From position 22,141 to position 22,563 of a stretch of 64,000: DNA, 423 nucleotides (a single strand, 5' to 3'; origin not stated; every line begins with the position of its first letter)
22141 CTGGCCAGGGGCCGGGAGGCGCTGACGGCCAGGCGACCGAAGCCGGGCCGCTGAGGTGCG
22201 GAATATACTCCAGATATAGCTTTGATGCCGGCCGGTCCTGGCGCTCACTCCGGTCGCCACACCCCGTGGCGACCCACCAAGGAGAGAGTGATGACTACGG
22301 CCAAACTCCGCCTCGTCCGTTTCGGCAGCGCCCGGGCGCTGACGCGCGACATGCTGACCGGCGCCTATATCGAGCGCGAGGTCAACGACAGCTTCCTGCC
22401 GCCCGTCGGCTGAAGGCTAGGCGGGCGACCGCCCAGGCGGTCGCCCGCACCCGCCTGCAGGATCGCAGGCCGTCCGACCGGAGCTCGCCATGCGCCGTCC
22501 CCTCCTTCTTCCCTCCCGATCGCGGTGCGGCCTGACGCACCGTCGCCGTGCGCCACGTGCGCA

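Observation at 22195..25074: Minimal lasso-peptide biosynthetic cluster (A-B-C only) next to the conjugation genes of an ICE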

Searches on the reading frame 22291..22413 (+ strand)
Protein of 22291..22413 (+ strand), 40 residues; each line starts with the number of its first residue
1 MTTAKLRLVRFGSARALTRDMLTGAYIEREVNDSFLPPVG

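Call 3: search_protein_families(library=pfam, proteins=[window:22291-22413:+], max_evalue=0.01)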
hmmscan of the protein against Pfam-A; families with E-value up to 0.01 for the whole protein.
window:22291-22413:+ (40 aa): 0 families

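Call 4: search_protein_families(library=ncbifam, proteins=[window:22291-22413:+], max_evalue=0.01)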
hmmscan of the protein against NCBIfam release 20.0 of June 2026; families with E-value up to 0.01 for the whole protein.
window:22291-22413:+ (40 aa): 0 families

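Call 18: find_homologous_proteins(query=window:22291-22410:+, max_evalue=10)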
Query seq(40 aa) (40 aa): 2 proteins with E <= 10 among 2 candidates.
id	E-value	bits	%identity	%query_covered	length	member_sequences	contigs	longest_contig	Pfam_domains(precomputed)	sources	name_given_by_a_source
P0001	8.7e-17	76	98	100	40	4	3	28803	-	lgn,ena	-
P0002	2.4e-13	65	85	100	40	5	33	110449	-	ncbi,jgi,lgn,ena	-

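Call 23: find_encoding_contigs(protein=P0002, flank=10000, max_places=10)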
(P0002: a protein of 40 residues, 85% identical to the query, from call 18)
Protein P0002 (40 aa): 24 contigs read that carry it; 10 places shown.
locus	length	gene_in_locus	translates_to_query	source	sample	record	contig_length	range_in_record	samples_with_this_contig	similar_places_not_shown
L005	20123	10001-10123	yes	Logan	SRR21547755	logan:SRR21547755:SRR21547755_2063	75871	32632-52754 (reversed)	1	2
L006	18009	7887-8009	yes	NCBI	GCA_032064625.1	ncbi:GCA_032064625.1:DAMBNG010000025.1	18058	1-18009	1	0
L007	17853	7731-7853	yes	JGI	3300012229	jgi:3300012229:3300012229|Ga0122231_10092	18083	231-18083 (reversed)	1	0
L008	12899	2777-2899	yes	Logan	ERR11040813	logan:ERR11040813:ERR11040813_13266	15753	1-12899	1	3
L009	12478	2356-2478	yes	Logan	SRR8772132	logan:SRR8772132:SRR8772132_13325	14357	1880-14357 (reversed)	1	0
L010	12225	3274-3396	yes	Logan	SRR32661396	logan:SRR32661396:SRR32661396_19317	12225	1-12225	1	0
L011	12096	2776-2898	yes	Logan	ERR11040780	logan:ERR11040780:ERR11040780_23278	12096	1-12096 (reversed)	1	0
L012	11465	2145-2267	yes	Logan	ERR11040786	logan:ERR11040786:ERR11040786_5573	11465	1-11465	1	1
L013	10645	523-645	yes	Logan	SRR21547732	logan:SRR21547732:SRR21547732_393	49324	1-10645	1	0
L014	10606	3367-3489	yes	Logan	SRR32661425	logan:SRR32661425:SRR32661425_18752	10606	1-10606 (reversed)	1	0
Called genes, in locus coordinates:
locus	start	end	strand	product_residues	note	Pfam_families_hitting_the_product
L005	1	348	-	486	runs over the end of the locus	PF04610:TrbL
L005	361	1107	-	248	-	-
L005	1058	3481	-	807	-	PF27097:VirB4_TrbE_N, PF03135:CagE_TrbE_VirB (weak), PF19044:P-loop_TraG (faint)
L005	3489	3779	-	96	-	PF05101:VirB3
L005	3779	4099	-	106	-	PF04956:TrbC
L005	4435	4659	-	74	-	-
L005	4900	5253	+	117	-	-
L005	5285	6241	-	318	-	PF00437:T2SSE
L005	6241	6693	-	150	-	-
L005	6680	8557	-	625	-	PF02534:T4SS-DNA_transf, PF10412:TrwB_AAD_bind, PF12696:TraG-D_C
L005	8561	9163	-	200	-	-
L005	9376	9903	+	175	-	PF13560:HTH_31 (weak), PF01381:HTH_3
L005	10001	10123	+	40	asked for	-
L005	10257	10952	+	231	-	PF13471:Transglut_core3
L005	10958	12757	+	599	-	PF00733:Asn_synthase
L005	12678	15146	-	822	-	PF00326:Peptidase_S9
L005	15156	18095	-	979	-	PF07660:STN, PF07715:Plug, PF00593:TonB_dep_Rec_b-barrel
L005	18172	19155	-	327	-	PF16220:DUF4880 (weak), PF04773:FecR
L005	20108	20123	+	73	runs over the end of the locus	PF13560:HTH_31, PF12844:HTH_19 (weak), PF01381:HTH_3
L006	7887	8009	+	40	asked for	-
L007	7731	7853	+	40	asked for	-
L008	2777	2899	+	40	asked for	-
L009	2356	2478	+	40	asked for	-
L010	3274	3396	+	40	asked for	-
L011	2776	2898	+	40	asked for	-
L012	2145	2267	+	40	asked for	-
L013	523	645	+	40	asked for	-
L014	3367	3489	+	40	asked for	-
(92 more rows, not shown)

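Call 33: find_homologous_proteins(query=A1, max_evalue=10)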
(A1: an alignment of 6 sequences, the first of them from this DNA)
Query A1 (6 sequences) (40 aa, profile of the alignment): 49 proteins with E <= 10 among 51 candidates.
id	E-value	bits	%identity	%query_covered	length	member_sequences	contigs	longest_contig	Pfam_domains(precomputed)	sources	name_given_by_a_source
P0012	2.3e-21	93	53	100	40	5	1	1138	-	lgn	-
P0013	7.5e-21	91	48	100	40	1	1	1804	-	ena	-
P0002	1.1e-20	91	85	100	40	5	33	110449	-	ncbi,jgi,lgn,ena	-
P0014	8.5e-20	88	60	100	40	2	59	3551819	-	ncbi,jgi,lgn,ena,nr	ncbi:hypothetical protein [Brevundimonas diminuta]|nr:hypothetical protein [Brevundimonas diminuta] 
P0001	8.6e-20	88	98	100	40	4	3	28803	-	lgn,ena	-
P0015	1.0e-19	88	43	100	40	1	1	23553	-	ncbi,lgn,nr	ncbi:MAG: hypothetical protein REJ23_01915 [Brevundimonas sp.]|nr:hypothetical protein [Brevundimona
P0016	4.2e-19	86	48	100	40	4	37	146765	-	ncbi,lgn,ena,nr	ncbi:MAG: hypothetical protein Q8R45_08300 [Brevundimonas sp.]|nr:hypothetical protein [Brevundimona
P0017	1.2e-18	84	48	100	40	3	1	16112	-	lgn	-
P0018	3.4e-18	83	50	100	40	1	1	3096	-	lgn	-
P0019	3.6e-18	83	42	95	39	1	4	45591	-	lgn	-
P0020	5.8e-18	82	53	100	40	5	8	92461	-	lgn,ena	-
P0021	1.4e-17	81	48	100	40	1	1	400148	-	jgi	-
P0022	2.3e-17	80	45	100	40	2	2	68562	-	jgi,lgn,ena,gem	-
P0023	1.9e-16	77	53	100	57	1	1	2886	-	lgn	-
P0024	2.5e-16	77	50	100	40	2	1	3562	-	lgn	-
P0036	2.2e-13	67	70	100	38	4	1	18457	-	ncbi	-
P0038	2.9e-12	64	58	100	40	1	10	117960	-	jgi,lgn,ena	jgi:hypothetical protein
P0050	6.8e-10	56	62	85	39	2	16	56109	-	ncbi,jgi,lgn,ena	jgi:hypothetical protein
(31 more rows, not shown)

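Call 35: find_encoding_contigs(protein=P0001, flank=10000, max_places=6)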
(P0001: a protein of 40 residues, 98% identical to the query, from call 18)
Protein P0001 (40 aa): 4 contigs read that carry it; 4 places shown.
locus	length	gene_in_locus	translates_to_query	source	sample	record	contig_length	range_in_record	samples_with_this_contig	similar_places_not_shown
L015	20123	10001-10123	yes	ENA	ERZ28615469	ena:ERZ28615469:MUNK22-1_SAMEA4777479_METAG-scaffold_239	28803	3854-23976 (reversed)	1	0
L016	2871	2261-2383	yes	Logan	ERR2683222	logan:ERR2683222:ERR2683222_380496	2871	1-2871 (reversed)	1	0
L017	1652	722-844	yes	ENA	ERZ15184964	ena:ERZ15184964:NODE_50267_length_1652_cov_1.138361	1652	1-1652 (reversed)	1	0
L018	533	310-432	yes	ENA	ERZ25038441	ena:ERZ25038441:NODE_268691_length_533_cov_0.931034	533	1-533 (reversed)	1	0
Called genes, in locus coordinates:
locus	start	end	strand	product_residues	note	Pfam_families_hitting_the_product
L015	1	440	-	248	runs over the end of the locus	-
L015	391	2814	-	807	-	PF27097:VirB4_TrbE_N, PF03135:CagE_TrbE_VirB (faint), PF19044:P-loop_TraG (weak)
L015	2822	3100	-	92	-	PF05101:VirB3 (weak)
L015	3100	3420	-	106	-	PF04956:TrbC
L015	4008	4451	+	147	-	PF05443:ROS_MUCR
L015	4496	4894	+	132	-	PF13560:HTH_31, PF01381:HTH_3, PF12844:HTH_19 (weak), PF13443:HTH_26 (faint)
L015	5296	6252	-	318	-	PF00437:T2SSE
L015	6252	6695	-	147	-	-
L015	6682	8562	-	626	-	PF02534:T4SS-DNA_transf, PF10412:TrwB_AAD_bind, PF12696:TraG-D_C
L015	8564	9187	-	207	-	PF00392:GntR (faint)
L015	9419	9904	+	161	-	PF13560:HTH_31, PF01381:HTH_3 (weak)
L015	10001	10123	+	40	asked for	-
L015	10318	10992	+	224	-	PF13471:Transglut_core3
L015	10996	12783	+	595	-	PF00733:Asn_synthase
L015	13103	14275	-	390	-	-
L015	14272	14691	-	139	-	-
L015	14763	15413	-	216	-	PF00072:Response_reg, PF00196:GerE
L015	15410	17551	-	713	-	PF13581:HATPase_c_2 (weak), PF02518:HATPase_c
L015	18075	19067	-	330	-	-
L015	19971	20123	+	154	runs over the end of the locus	-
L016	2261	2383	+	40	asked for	-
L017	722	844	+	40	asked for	-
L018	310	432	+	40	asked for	-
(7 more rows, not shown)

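Call 36: find_encoding_contigs(protein=P0014, flank=10000, max_places=4)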
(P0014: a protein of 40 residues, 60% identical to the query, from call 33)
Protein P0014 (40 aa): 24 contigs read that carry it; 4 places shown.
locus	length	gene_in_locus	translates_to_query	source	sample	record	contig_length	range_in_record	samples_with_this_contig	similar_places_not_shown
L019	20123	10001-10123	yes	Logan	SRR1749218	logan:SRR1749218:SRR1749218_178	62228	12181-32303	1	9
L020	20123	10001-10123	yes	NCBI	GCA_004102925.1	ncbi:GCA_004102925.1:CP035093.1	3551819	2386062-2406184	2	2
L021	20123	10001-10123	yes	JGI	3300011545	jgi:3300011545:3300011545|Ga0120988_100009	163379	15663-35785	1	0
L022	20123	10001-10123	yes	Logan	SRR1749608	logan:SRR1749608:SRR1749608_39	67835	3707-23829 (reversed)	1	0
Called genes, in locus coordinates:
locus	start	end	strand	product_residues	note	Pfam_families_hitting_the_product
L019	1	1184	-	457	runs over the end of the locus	PF04610:TrbL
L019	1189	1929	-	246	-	-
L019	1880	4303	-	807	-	PF27097:VirB4_TrbE_N, PF03135:CagE_TrbE_VirB (faint), PF19044:P-loop_TraG (faint)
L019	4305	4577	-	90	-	PF05101:VirB3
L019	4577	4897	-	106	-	PF04956:TrbC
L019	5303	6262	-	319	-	PF00437:T2SSE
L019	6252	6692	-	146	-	-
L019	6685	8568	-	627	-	PF02534:T4SS-DNA_transf, PF10412:TrwB_AAD_bind, PF12696:TraG-D_C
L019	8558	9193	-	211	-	PF00392:GntR (faint)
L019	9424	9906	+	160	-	PF13560:HTH_31, PF01381:HTH_3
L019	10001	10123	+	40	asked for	-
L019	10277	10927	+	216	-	PF13471:Transglut_core3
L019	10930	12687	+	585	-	PF00733:Asn_synthase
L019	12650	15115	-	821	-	PF00326:Peptidase_S9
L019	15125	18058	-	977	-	PF07660:STN, PF07715:Plug, PF00593:TonB_dep_Rec_b-barrel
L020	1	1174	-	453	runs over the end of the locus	PF04610:TrbL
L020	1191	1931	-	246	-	-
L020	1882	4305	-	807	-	PF27097:VirB4_TrbE_N, PF03135:CagE_TrbE_VirB (faint), PF19044:P-loop_TraG (faint)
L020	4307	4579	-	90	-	PF05101:VirB3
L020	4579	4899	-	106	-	PF04956:TrbC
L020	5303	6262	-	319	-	PF00437:T2SSE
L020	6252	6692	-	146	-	-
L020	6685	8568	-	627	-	PF02534:T4SS-DNA_transf, PF10412:TrwB_AAD_bind, PF12696:TraG-D_C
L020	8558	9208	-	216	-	-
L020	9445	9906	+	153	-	PF13560:HTH_31, PF01381:HTH_3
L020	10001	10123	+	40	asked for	-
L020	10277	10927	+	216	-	PF13471:Transglut_core3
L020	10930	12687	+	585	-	PF00733:Asn_synthase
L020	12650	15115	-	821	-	PF00326:Peptidase_S9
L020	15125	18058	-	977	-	PF07660:STN, PF07715:Plug, PF00593:TonB_dep_Rec_b-barrel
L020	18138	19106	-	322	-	PF16220:DUF4880, PF04773:FecR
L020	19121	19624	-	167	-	PF04545:Sigma70_r4 (faint), PF08281:Sigma70_r4_2, PF00196:GerE (weak)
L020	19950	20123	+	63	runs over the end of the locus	-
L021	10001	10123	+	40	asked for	-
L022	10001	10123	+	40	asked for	-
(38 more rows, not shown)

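Call 45: find_encoding_contigs(protein=P0036, flank=10000, max_places=2)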
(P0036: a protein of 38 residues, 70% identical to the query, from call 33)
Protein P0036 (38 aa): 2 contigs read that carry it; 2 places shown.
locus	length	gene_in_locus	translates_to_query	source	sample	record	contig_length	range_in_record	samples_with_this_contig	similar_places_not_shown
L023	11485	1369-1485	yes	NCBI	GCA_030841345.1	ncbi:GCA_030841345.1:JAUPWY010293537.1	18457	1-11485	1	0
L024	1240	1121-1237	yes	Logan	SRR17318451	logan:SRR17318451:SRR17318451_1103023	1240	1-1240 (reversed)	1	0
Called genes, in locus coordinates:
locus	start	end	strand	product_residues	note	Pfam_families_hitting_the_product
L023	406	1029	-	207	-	PF00392:GntR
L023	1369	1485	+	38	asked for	-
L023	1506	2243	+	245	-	PF13471:Transglut_core3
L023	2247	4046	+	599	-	PF00733:Asn_synthase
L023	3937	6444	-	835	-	PF00326:Peptidase_S9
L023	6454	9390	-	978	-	PF07660:STN, PF07715:Plug, PF00593:TonB_dep_Rec_b-barrel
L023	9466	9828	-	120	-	-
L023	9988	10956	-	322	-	PF16220:DUF4880 (weak), PF04773:FecR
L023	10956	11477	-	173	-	PF07638:Sigma70_ECF (weak), PF04542:Sigma70_r2 (weak), PF08281:Sigma70_r4_2, PF04545:Sigma70_r4 (weak)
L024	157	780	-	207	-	PF00392:GntR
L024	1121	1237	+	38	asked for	-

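Call 46: find_encoding_contigs(protein=P0038, flank=10000, max_places=2)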
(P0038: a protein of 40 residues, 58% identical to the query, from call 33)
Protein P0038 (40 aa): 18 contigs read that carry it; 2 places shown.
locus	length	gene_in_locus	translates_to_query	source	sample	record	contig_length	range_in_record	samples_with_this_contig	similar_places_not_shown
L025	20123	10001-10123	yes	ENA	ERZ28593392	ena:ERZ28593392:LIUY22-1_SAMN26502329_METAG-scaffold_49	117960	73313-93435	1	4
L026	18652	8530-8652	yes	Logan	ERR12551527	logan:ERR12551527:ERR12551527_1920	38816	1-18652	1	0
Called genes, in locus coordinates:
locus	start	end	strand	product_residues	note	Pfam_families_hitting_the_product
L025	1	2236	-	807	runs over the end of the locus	PF27097:VirB4_TrbE_N, PF03135:CagE_TrbE_VirB (weak), PF19044:P-loop_TraG (faint)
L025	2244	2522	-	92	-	PF05101:VirB3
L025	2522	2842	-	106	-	PF04956:TrbC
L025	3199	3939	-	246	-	-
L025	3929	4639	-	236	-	-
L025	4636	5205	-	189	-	-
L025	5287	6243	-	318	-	PF00437:T2SSE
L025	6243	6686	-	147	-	-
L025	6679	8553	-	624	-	PF02534:T4SS-DNA_transf, PF10412:TrwB_AAD_bind, PF12696:TraG-D_C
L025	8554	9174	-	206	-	PF00392:GntR (weak)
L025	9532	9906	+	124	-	-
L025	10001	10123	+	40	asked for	-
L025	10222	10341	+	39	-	-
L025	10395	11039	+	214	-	PF13471:Transglut_core3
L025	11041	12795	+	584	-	PF00733:Asn_synthase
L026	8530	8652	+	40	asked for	-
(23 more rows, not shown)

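Call 47: find_encoding_contigs(protein=P0050, flank=10000, max_places=2)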
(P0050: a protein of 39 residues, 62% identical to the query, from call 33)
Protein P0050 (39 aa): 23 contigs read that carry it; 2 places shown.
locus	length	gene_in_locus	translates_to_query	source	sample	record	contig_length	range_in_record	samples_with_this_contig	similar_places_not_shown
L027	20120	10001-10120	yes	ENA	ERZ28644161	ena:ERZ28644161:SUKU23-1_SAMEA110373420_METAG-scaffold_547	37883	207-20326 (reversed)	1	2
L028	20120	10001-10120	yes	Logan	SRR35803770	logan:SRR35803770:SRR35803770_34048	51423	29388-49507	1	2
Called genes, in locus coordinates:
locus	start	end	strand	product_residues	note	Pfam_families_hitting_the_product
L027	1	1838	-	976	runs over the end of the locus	PF00662:Proton_antipo_N, PF00361:Proton_antipo_M, PF13244:MbhD, PF20501:MbhE, PF04039:MnhB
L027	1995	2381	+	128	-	-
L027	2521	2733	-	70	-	-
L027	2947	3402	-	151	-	-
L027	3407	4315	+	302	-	PF14350:Beta_protein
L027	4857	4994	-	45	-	-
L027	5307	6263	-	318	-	PF00437:T2SSE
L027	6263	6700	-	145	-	-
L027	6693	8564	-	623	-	PF02534:T4SS-DNA_transf, PF10412:TrwB_AAD_bind, PF12696:TraG-D_C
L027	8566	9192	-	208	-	-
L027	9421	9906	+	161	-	PF13560:HTH_31 (faint)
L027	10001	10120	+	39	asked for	-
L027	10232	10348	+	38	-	-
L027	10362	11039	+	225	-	PF13471:Transglut_core3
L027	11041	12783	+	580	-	PF00733:Asn_synthase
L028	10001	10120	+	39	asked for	-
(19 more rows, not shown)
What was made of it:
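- Every sister locus read shows TrbB, a 147-aa gene, TraG, GntR-like, XRE, A, B and C, followed by S9 peptidase, STN-TonB receptor, FecR and sigma (calls 23, 36, 45-47).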

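Call 65: predict_structure(alignment_id=A2)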
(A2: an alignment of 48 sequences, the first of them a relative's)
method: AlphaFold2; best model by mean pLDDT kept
length: 224 residues; sequences in the alignment: 48
mean_pLDDT: 93.3   pTM: 0.87
mean pLDDT of the five models: 93.3, 93.0, 92.5, 92.3, 90.7
residues with pLDDT >= 90: 188; 70-90: 30; 50-70: 6; < 50: 0
segments of 3 or more residues with pLDDT < 50: none
pLDDT, mean of each block of 10 residues (from residue 1): 82 94 97 97 97 95 97 97 90 95 96 95 94 72 94 95 88 94 95 94 96 97 95
secondary structure, 60 per line:
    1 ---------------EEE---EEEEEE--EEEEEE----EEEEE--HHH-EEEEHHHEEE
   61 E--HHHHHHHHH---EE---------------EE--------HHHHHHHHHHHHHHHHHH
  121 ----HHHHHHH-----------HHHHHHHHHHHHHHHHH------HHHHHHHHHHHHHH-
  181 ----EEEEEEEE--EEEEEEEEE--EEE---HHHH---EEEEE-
elements in order: E16-18 E22-27 E30-35 E40-44 E51-54 E58-61 H64-72 H103-120 H125-131 H143-159 H166-179 E185-192 E195-203 E206-208 H212-215 E219-223

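Call 67: fold_search(model_id=the predicted structure, library=pdb)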
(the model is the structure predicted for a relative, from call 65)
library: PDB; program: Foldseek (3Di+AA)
matches with E <= 10: 170; with E <= 0.001: 0
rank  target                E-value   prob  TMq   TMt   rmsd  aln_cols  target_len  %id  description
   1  3isr_B                9.9e-02  0.41  0.23  0.18  13.4       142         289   14  The Crystal Structure of a Putative Cysteine Protease from Cytophaga hutchinsonii to 1.9A (released 2009-09-08)
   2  3isr_C                1.7e-01  0.30  0.23  0.18  13.3       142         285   14  The Crystal Structure of a Putative Cysteine Protease from Cytophaga hutchinsonii to 1.9A (released 2009-09-08)
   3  9y6s_8G               3.9e-01  0.11  0.17  0.08  12.5       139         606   13  96-nm repeat of the Leishmania tarentolae doublet microtubule (released 2025-12-17)
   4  8uu4_G                5.3e-01  0.44  0.18  0.23   4.0        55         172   20  Cryo-EM structure of the Listeria innocua 70S ribosome in complex with HPF (structure I-A) (released 2024-02-28)
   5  8p2f_K                5.6e-01  0.44  0.20  0.24   3.7        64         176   17  Staphylococcus aureus 70S ribosome with elongation factor G locked with fusidic acid cyclopentane in post-translocatio (released 2024-05-01)
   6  8uu8_G                5.6e-01  0.35  0.19  0.23   4.1        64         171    9  Cryo-EM structure of the Listeria innocua 70S ribosome (head-swiveled) in complex with HflXr and pe/E-tRNA (structure  (released 2024-02-28)
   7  5v1v_A                5.6e-01  0.33  0.15  0.34   7.1        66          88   18  TbiB1 in Complex with the TbiA(alpha) Leader Peptide (released 2018-09-05)
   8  9hc4_GR               6.3e-01  0.44  0.18  0.22   4.8        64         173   16  Cryo-EM structure of P. urativorans 70S ribosome with 2 copies of bS20. (released 2025-03-26)
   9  5v1u_B                6.6e-01  0.72  0.13  0.32   1.4        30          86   23  TbiB1 in Complex with the TbiA(beta) Leader Peptide (released 2018-09-05)
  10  8uua_G                7.4e-01  0.41  0.18  0.22   5.0        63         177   19  Cryo-EM structure of the Listeria innocua 50S ribosomal subunit in complex with HflXr (structure III) (released 2024-02-28)
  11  5v1u_A                8.4e-01  0.66  0.13  0.33   1.4        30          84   23  TbiB1 in Complex with the TbiA(beta) Leader Peptide (released 2018-09-05)
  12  4v9f_E                8.4e-01  0.35  0.19  0.24   4.7        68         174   13  The re-refined crystal structure of the Haloarcula marismortui large ribosomal subunit at 2.4 Angstrom resolution: mor (released 2014-07-09)
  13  9kbo_D                8.4e-01  0.05  0.11  0.12  15.7        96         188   16  Crystal structure of human Shiftless (SFL) containing phosphorylation sites Ser249, Thr250, Thr253 and Ser256 (released 2025-11-19)
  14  6hr2_E                9.4e-01  0.06  0.13  0.18  13.4       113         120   10  Crystal structure of PROTAC 2 in complex with the bromodomain of human SMARCA4 and pVHL:ElonginC:ElonginB (released 2019-06-12)
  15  5tcu_LL               9.9e-01  0.23  0.19  0.23   4.1        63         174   16  Methicillin sensitive Staphylococcus aureus 70S ribosome (released 2017-05-24)
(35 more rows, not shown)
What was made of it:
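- Tried and rejected: Nothing at E<=0.001; the best hits were a putative cysteine protease (3isr, 0.099) and TbiB1 (call 67).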

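Call 68: search_protein_families(library=pfam, alignment_id=A2, max_evalue=1)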
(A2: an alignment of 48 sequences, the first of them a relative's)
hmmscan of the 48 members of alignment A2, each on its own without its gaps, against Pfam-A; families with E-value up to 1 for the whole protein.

A. member 1, P0011 (224 aa): 1 family
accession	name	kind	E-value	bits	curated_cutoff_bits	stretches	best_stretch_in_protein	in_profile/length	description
PF13471.12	Transglut_core3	-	7.6e-24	84.3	26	1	120-222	12-116/117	Transglutaminase-like superfamily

B. families by the number of members that match (of 48 scanned): 6 families
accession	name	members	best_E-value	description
PF13471.12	Transglut_core3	48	2.6e-26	Transglutaminase-like superfamily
PF23976.1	DUF7302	3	0.00044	Family of unknown function (DUF7302)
PF25664.1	Oleavirus_coat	1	0.011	Oleavirus coat protein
PF21597.2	TetR_C_43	1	0.014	Transcriptional regulator SbtR-like, C-terminal domain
PF17112.10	Tom6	1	0.057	Mitochondrial import receptor subunit Tom6, fungal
PF01841.26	Transglut_core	1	0.12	Transglutaminase-like superfamily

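Call 84: search_solved_structures(query=L005:12678-15146:-, max_evalue=0.00001)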
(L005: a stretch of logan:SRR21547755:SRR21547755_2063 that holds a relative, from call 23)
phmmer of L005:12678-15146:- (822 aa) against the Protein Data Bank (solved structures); distinct sequences matched with E-value up to 0.00001: 2.
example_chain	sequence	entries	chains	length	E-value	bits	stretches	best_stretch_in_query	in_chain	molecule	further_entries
8wt1_A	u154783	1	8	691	1.2e-14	56.3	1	519-802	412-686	S9 family peptidase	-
6qe2_A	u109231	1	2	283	1.2e-06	29.9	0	591-677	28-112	Monoacylglycerol lipase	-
